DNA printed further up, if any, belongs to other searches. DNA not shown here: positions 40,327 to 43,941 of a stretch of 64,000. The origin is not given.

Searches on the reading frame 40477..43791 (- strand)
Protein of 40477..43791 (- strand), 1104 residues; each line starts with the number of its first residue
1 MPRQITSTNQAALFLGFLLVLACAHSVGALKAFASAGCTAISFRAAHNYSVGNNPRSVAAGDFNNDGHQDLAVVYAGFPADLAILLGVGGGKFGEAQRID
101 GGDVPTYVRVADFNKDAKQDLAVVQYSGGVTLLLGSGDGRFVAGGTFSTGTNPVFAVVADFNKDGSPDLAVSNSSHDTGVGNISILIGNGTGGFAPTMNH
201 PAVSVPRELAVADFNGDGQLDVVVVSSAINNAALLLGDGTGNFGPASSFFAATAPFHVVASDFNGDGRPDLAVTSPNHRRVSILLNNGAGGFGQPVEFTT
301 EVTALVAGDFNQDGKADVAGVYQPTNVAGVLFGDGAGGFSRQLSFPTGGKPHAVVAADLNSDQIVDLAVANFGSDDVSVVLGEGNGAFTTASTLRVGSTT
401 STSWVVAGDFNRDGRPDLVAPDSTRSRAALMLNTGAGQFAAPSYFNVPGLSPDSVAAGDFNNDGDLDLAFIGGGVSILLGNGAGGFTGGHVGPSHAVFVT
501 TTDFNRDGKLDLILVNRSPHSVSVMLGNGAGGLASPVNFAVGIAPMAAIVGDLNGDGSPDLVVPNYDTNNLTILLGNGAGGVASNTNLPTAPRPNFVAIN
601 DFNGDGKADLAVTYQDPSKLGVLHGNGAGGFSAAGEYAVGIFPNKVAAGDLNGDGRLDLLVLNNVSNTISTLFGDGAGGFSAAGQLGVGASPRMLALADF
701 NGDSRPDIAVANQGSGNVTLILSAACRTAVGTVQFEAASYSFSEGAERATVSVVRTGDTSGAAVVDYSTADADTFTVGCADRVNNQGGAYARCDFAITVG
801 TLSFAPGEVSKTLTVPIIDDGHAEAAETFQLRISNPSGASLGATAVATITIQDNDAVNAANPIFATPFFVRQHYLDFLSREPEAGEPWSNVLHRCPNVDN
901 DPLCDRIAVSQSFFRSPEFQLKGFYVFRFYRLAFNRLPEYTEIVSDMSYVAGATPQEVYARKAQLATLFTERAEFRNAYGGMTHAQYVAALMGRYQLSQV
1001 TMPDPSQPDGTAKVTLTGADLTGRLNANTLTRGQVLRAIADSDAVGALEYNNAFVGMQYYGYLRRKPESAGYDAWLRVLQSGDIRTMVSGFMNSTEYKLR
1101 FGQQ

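Call 6: search_protein_families(library=padloc, proteins=[window:40477-43791:-], max_evalue=0.01)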
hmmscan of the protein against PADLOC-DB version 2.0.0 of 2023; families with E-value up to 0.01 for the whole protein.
window:40477-43791:- (1104 aa): 0 families

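Call 7: search_protein_families(library=pfam, proteins=[window:40477-43791:-], max_evalue=0.01)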
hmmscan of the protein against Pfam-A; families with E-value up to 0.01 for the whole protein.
window:40477-43791:- (1104 aa): 6 families
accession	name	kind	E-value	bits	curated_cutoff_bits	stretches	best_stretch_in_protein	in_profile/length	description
PF13517.12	FG-GAP_3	-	3.3e-103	338.7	26.9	13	213-273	1-61/61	FG-GAP-like repeat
PF01839.29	FG-GAP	-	3.5e-61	202.7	22.1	10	258-279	5-26/37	FG-GAP repeat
PF03160.20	Calx-beta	-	3.4e-17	63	27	1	729-855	4-119/119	Calx-beta domain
PF13946.11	DUF4214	-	7.5e-11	42.4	23.2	1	1051-1100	20-71/72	Domain of unknown function (DUF4214)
PF16743.10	PliI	-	1.7e-05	24.9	27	0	695-717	62-86/123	Periplasmic lysozyme inhibitor of I-type lysozyme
PF12256.14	TcdB_toxin_midN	-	0.0066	16.2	24.8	0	208-230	29-51/181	Insecticide toxin TcdB middle/N-terminal region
